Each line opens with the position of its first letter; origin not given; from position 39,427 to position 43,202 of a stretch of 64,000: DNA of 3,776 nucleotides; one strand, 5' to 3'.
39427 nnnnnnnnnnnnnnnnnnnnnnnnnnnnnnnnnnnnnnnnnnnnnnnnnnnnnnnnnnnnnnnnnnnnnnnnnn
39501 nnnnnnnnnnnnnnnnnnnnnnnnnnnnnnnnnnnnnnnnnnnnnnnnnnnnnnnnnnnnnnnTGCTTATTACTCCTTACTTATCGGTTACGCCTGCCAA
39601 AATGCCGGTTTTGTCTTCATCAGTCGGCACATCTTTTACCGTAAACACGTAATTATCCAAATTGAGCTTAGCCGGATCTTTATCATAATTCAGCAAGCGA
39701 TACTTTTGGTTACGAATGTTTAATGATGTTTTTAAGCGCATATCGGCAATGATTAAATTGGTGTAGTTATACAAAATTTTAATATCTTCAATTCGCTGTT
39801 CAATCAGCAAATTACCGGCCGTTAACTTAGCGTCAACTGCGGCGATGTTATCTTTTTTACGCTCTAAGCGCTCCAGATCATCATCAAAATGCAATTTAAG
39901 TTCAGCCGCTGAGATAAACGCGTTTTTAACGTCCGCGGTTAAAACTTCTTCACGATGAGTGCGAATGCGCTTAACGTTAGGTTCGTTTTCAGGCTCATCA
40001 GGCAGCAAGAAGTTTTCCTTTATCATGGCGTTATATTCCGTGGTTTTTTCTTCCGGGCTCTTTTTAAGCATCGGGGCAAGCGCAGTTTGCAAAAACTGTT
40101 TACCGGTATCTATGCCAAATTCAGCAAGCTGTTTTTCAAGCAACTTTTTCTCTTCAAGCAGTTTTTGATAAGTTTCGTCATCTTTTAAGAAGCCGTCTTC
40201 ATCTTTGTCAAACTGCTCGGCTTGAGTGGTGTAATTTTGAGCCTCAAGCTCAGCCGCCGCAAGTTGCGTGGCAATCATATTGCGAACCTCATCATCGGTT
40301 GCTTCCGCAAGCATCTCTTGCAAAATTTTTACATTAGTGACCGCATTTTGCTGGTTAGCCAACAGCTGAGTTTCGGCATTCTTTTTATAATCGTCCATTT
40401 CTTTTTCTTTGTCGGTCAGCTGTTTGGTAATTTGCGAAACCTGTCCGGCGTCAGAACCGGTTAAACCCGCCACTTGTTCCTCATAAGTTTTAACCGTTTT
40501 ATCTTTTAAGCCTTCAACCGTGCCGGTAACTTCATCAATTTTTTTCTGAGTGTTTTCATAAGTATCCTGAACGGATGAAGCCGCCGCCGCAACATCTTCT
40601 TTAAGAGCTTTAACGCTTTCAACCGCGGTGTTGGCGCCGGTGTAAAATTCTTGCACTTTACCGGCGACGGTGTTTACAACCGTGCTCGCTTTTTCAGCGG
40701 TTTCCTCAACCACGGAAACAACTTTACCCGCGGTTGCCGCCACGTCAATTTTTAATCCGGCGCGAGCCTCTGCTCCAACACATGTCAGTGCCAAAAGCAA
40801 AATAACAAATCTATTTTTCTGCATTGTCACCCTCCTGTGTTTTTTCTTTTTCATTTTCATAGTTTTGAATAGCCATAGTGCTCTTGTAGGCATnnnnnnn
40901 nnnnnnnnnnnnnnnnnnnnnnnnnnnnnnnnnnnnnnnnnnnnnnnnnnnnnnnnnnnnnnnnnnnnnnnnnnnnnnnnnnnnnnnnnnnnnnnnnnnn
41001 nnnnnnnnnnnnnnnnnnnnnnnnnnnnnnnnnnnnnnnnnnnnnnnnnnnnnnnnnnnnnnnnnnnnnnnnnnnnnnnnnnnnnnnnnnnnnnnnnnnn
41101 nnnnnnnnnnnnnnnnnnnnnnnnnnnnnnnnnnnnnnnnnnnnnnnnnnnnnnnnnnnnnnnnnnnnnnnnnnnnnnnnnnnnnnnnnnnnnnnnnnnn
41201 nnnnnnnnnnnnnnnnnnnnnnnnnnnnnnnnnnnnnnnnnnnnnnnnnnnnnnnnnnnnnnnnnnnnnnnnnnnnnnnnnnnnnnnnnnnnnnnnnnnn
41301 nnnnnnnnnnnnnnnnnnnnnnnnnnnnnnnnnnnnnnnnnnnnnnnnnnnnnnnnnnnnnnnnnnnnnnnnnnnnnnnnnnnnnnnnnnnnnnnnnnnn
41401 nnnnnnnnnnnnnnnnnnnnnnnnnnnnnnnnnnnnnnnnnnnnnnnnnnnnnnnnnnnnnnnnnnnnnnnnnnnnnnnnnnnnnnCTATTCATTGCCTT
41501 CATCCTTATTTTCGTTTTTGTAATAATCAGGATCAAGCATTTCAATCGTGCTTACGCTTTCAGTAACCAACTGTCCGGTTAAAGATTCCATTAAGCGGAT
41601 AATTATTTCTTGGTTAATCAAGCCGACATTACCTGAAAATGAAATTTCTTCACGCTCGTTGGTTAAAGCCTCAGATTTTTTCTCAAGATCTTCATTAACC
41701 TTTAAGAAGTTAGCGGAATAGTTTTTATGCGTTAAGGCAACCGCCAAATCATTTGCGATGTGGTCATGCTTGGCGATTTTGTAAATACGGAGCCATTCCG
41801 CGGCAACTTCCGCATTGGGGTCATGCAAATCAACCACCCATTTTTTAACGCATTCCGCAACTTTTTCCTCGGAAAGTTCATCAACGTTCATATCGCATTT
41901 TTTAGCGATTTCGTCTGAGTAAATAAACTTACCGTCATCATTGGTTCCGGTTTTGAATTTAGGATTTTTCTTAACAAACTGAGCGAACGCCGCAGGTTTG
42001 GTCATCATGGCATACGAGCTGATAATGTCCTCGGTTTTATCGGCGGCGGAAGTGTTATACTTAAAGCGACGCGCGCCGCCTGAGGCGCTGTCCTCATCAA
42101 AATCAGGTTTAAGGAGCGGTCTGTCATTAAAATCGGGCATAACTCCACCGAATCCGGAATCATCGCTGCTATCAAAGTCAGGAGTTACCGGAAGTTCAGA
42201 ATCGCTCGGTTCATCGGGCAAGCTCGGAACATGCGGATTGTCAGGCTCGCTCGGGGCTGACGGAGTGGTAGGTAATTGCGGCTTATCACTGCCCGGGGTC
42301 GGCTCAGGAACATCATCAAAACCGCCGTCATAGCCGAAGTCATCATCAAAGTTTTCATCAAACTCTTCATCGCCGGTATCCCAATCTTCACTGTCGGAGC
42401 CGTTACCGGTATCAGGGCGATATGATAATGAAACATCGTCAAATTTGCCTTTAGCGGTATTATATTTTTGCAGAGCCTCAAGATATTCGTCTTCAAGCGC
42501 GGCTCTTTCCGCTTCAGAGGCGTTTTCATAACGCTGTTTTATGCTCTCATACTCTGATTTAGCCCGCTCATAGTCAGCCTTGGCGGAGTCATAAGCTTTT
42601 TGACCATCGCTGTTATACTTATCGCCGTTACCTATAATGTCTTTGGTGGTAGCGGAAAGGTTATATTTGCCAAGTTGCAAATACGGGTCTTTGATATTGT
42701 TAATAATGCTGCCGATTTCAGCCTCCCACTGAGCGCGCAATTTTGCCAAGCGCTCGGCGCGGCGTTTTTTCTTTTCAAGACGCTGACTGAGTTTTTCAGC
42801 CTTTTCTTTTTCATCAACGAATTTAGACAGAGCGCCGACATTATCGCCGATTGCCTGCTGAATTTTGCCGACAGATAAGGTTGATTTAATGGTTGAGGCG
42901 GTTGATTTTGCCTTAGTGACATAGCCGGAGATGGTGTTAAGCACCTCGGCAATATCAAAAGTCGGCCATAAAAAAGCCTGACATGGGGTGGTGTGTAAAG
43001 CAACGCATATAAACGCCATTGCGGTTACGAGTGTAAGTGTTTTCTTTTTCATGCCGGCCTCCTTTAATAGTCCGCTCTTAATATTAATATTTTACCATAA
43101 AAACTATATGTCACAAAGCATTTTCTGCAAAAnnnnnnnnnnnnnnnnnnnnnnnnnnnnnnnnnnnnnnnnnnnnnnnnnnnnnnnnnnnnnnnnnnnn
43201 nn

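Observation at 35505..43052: Four consecutive secreted coiled-coil proteins (one 1352 aa) embedded in the T4SS operon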

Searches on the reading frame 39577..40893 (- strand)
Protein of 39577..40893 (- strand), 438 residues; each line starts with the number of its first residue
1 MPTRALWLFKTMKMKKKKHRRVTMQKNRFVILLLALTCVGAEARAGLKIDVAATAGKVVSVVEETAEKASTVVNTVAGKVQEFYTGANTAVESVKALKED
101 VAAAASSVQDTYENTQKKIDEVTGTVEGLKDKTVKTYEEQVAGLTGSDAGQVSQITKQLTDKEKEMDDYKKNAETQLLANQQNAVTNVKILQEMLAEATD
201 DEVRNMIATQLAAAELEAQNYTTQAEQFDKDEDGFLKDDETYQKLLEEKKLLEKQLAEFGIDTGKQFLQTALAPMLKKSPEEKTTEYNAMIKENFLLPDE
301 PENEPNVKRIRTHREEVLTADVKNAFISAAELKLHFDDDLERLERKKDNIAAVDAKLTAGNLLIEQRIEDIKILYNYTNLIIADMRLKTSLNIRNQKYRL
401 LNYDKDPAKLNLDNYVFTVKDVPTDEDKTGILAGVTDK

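Call 4: search_protein_families(library=pfam, proteins=[window:39577-40893:-], max_evalue=0.1)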
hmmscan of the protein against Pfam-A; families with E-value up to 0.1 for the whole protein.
window:39577-40893:- (438 aa): 2 families
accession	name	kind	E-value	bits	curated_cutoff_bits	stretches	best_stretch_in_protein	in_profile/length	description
PF17166.9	DUF5126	-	0.033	14.6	27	1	77-122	47-93/104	Domain of unknown function (DUF5126)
PF12462.13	Helicase_IV_N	-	0.069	13.5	24.5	0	136-223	62-149/163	DNA helicase IV / RNA helicase N terminal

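Call 5: search_protein_families(library=ncbifam, proteins=[window:39577-40893:-], max_evalue=0.1)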
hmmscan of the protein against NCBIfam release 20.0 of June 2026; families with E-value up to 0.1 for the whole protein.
window:39577-40893:- (438 aa): 1 family
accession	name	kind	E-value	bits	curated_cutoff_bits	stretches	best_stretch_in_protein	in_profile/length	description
NF010042.0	PRK13517.1-2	equivalog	0.0086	14.9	427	1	156-262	33-135/376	glutamate--cysteine ligase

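Call 44: find_homologous_proteins(query=window:39577-40824:-, max_evalue=0.001)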
Query window:39577-40824:- (415 aa): 34 proteins with E <= 0.001 among 8000 candidates.
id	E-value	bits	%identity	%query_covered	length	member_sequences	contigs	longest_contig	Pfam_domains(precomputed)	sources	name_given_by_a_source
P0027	1.1e-233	793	91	100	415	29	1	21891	-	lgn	-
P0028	5.2e-232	788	90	100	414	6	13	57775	-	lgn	-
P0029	6.7e-231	784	91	100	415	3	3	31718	-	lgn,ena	-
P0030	7.9e-146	504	59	100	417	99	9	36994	-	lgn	-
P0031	1.1e-144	500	59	100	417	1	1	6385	-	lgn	-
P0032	4.2e-144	498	59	100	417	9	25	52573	-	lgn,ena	-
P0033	1.4e-140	487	58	100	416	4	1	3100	PF18595.7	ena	-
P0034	1.1e-130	454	92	56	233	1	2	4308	-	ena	-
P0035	4.7e-94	334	45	98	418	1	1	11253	-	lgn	-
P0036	3.1e-92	328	45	99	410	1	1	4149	-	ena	-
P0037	4.0e-92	327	45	99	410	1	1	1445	-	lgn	-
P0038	7.7e-92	326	45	99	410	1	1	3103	-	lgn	-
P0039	1.4e-91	326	45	99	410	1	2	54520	-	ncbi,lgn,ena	-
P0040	1.4e-91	326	45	99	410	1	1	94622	-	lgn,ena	-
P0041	1.7e-91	325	45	99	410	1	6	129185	-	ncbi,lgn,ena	-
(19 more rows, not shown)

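Call 49: search_solved_structures(query=A5, max_evalue=10)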
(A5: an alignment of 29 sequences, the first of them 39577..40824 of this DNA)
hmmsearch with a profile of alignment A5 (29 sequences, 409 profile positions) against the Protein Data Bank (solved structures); distinct sequences matched with E-value up to 10: 19.
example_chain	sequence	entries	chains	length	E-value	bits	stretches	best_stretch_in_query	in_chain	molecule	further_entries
2mi7_A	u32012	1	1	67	0.0013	21.4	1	63-118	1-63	de novo protein a3Y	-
7wxz_A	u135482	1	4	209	0.0044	19.7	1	61-135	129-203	Spike protein S2'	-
7zr2_A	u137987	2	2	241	0.0052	19.4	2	103-241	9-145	Spike protein S2',Chimeric protein mimic of SARS-CoV-2 Spike HR1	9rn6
1lq7_A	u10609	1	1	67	0.012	18.2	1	63-118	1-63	Alpha3W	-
2lxy_A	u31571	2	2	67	0.053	16.1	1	63-118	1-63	2-mercaptophenol-alpha3C | 4-mercaptophenol-alpha3C protein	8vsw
7x5d_A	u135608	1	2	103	0.2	14.2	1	129-201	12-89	Lamin-A/C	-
1wle_A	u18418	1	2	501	0.37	13.3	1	176-236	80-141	Seryl-tRNA synthetase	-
8amr_A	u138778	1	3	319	0.97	11.9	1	112-162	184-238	Tripartite motif-containing protein 3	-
5vh6_A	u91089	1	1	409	1.3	11.5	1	78-136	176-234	Elongation factor G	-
6f1t_X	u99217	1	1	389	1.3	11.5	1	73-246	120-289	BICD family-like cargo adapter 1,BICD family-like cargo adapter 1,BICD family-like cargo a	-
6f1t_x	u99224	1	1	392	1.4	11.5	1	73-246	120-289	BICD family-like cargo adapter 1,BICD family-like cargo adapter 1,BICD family-like cargo a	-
6qum_I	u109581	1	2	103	1.4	11.4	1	117-195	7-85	V-type ATP synthase, subunit (VAPC-THERM)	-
3j0j_I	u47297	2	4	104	1.4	11.4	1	117-195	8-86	V-type ATP synthase, subunit (VAPC-THERM)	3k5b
3v6i_B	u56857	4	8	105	1.5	11.4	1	117-195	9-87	V-type ATP synthase, subunit (VAPC-THERM) | V-type ATPase subunit G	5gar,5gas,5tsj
5y5x_I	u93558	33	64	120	1.7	11.1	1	117-195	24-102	V-type ATP synthase, subunit (VAPC-THERM) | V-type ATP synthase subunit G | V-type ATP synthase, subunit G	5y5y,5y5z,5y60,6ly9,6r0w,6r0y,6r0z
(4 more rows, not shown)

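Call 61: predict_structure(alignment_id=A5)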
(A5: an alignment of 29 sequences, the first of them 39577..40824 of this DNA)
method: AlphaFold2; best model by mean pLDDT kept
length: 415 residues; sequences in the alignment: 29
mean_pLDDT: 52.5   pTM: 0.36
mean pLDDT of the five models: 52.5, 51.3, 47.3, 47.0, 45.3
residues with pLDDT >= 90: 0; 70-90: 116; 50-70: 102; < 50: 197
segments of 3 or more residues with pLDDT < 50: 1-86, 96-127, 237-255, 329-345, 381-415
pLDDT, mean of each block of 10 residues (from residue 1): 36 25 19 23 28 30 31 37 46 50 31 33 45 66 77 76 76 77 78 85 84 83 79 52 33 48 66 76 75 59 55 53 50 41 48 56 60 64 37 33 40 38
secondary structure, 60 per line:
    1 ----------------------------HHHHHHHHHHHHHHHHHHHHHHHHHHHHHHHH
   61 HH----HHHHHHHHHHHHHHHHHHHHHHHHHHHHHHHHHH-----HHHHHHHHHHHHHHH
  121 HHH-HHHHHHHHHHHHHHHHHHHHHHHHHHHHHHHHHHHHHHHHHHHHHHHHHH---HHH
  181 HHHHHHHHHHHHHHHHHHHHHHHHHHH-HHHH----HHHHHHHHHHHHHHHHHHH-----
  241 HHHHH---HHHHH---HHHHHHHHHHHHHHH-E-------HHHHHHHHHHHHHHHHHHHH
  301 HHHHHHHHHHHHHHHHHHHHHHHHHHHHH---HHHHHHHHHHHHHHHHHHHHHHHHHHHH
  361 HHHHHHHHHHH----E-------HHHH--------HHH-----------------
elements in order: H29-62 H67-100 H106-123 H125-174 H178-207 H209-212 H217-235 H241-245 H249-253 H257-271 H281-329 H333-371 H384-387
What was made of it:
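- On VirB5/TrbJ (Pfam PF07996): The p438 AF2 model has pLDDT 52.5 (call 61).
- Checked: 'Dominated by helices' is true for p438: the AF2 DSSP is almost all helix, although the model is of low confidence (call 61).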

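Call 63: search_protein_representatives(alignment_id=A5)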
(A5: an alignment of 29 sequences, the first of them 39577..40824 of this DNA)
Query: 29 sequences, 409 profile positions. Proteins with E-value up to 0.001 (for the whole library): 185; up to 1e-10: 127; up to 1e-30: 48. The best 150 are listed.
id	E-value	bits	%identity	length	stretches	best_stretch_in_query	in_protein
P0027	2.7e-168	577.0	-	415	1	1-409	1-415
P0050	3.9e-163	560.0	-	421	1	5-408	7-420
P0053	8.1e-158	542.5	-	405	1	1-409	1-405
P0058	2.1e-142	491.8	-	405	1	1-409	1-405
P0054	5.4e-138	477.2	-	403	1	1-409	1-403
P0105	3.8e-131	454.7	-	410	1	1-409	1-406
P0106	1.4e-124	433.1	-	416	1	6-407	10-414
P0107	7.1e-113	394.5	-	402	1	5-409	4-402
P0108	4.5e-105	368.8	-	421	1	4-408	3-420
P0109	1.6e-99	350.5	-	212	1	196-404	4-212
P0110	2.5e-97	343.3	-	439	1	1-395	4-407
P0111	1.6e-93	330.7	-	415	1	2-386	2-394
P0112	2.3e-90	320.3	-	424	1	38-402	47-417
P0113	2.4e-88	313.7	-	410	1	1-394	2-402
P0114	3.4e-88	313.2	-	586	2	1-403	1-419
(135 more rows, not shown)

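Call 102: fold_search(model_id=the predicted structure, library=pdb)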
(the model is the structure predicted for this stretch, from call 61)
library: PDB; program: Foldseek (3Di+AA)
matches with E <= 10: 324; with E <= 0.001: 0
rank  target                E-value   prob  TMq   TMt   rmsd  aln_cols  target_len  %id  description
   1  6z0c_A                1.0e-01  0.95  0.17  0.33  18.3       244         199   13  Structure of in silico modelled artificial Maquette-3 protein (released 2021-03-17)
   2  6z0c_C                1.2e-01  0.94  0.17  0.33  18.3       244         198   13  Structure of in silico modelled artificial Maquette-3 protein (released 2021-03-17)
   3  8dk2_C                1.2e-01  0.30  0.13  0.08  36.8       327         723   16  CryoEM structure of Pseudomonas aeruginosa PA14 JetABC in an unclamped state trapped in ATP dependent dimeric form (released 2022-10-05)
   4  6z0c_B                1.4e-01  0.92  0.17  0.33  18.2       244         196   13  Structure of in silico modelled artificial Maquette-3 protein (released 2021-03-17)
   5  6z0c_D                1.8e-01  0.90  0.17  0.34  18.0       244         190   13  Structure of in silico modelled artificial Maquette-3 protein (released 2021-03-17)
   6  7nyw_B                3.5e-01  0.12  0.12  0.07  44.6       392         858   11  Cryo-EM structure of the MukBEF-MatP-DNA head module (released 2021-07-07)
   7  8dk2_D                4.2e-01  0.15  0.13  0.08  37.8       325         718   15  CryoEM structure of Pseudomonas aeruginosa PA14 JetABC in an unclamped state trapped in ATP dependent dimeric form (released 2022-10-05)
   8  7zr1_D                4.4e-01  0.18  0.15  0.09  58.7       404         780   12  Chaetomium thermophilum Mre11-Rad50-Nbs1 complex bound to ATPyS (composite structure) (released 2023-01-11)
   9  8d9o                  4.6e-01  0.63  0.19  0.34  17.2       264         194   12  De Novo Photosynthetic Reaction Center Protein in Apo-State (released 2022-09-28)
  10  8d9p                  4.9e-01  0.72  0.17  0.34  17.6       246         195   12  De Novo Photosynthetic Reaction Center Protein Equipped with Heme B and Mn(II) cations (released 2022-09-28)
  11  9qxx_A                4.9e-01  0.20  0.14  0.09  34.0       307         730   14  JetABC DNA loaded state dimer (released 2025-10-01)
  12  8q72_A                6.4e-01  0.16  0.15  0.10  39.9       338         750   13  E. coli plasmid-borne JetABCD(E248A) core in a cleavage-competent state (released 2024-01-31)
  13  7a0g_DDD              6.7e-01  0.28  0.18  0.21  35.3       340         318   12  Structure of the SmhB pore of the tripartite alpha-pore forming toxin, Smh, from Serratia marcescens. (released 2021-03-31)
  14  5vjs                  7.4e-01  0.51  0.18  0.32  17.1       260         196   10  De Novo Photosynthetic Reaction Center Protein Equipped with Heme B, a synthetic Zn porphyrin, and Zn(II) cations (released 2018-04-25)
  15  5xg2                  7.7e-01  0.23  0.13  0.22  43.7       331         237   13  Crystal structure of a coiled-coil segment (residues 345-468 and 694-814) of Pyrococcus yayanosii Smc (released 2017-06-07)
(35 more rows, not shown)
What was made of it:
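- Tried and rejected: The p438 model was poor and its Foldseek search uninformative (calls 61, 102).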

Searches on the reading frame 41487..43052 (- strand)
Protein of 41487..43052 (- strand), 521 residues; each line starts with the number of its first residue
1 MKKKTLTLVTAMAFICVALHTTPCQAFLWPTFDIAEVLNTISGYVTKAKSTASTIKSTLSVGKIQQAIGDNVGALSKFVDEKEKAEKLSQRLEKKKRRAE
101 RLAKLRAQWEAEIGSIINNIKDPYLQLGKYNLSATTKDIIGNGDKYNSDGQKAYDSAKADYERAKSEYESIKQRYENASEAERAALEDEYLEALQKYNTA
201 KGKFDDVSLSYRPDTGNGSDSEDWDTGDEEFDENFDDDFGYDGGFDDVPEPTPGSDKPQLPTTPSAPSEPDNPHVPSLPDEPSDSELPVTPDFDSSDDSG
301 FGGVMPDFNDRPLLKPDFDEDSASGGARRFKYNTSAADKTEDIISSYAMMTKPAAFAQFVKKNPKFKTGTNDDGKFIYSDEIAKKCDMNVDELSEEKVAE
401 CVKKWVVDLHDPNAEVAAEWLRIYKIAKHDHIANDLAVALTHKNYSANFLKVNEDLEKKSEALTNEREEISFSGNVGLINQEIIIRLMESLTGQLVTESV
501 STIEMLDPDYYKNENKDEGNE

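Call 4: search_protein_families(library=pfam, proteins=[window:41487-43052:-], max_evalue=0.1)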
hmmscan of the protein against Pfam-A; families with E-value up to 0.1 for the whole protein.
window:41487-43052:- (521 aa): 1 family
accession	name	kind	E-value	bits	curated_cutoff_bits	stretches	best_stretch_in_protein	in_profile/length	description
PF22878.1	SPT2_N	-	0.021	16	26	1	49-108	17-75/91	SPT2 N-terminal domain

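Call 5: search_protein_families(library=ncbifam, proteins=[window:41487-43052:-], max_evalue=0.1)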
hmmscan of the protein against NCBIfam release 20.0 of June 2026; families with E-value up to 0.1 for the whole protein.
window:41487-43052:- (521 aa): 0 families

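Call 26: search_protein_families(library=pfam, alignment_id=A2, max_evalue=1)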
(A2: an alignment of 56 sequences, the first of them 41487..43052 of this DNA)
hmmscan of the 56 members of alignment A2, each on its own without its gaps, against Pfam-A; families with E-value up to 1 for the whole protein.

A. member 1, window:41487-43052:- (521 aa): 2 families
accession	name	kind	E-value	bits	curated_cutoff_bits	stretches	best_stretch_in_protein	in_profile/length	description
PF22878.1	SPT2_N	-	0.021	16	26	1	49-108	17-75/91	SPT2 N-terminal domain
PF11172.13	DUF2959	-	0.89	10.2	26.8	0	149-201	51-102/190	Protein of unknown function (DUF2959)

B. families by the number of members that match (of 56 scanned): 262 families (the first 25 are shown)
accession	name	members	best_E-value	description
PF13851.11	GAS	15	1.3e-06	Growth-arrest specific micro-tubule binding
PF06785.16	UPF0242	11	5.9e-05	Uncharacterised protein family (UPF0242) N-terminus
PF11839.13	Alanine_zipper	9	0.00024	Alanine-zipper, major outer membrane lipoprotein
PF07926.17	TPR_MLP1_2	8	0.00028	TPR/MLP1/MLP2-like protein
PF20492.3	ERM_helical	7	9.5e-05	Ezrin/radixin/moesin, alpha-helical domain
PF23067.1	MG280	7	0.00025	Uncharacterised protein MG280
PF21007.2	FBF1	6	6.4e-07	Fas-binding factor 1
PF13605.11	DUF4141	6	0.00013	Domain of unknown function (DUF4141)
PF19745.5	FUT8_N_cat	6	0.01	Alpha-(1,6)-fucosyltransferase N- and catalytic domains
PF11727.13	ISG65-75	5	0.00043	Invariant surface glycoprotein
PF02601.20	Exonuc_VII_L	5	0.00045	Exonuclease VII, large subunit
PF07889.17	DUF1664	5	0.00055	Protein of unknown function (DUF1664)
PF04568.17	IATP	5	0.00076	Mitochondrial ATPase inhibitor, IATP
PF09762.14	CCDC93_CC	5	0.0012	CCDC93 coiled-coil domain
PF06103.16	DUF948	5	0.0017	Bacterial protein of unknown function (DUF948)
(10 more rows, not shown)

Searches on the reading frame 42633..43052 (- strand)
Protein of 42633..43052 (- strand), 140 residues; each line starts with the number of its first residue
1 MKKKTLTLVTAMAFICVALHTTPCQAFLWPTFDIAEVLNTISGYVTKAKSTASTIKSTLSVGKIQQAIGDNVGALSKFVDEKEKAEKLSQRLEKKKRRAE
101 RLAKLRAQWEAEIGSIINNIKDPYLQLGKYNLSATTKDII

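Call 27: search_protein_families(library=pfam, proteins=[window:42633-43052:-], max_evalue=5)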
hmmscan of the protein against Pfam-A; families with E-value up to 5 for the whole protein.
window:42633-43052:- (140 aa): 4 families
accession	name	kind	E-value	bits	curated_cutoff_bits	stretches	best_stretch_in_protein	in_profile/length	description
PF22878.1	SPT2_N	-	0.0014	19.8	26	1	49-108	17-75/91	SPT2 N-terminal domain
PF06005.17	ZapB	-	0.0072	17.2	31.5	1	63-121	12-70/71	Cell division protein ZapB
PF18640.6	LepB_N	-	0.056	13.5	25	1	38-103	93-158/183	LepB N-terminal domain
PF08496.15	Peptidase_S49_N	-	1.6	9.3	27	1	26-104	8-85/147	Peptidase family S49 N-terminal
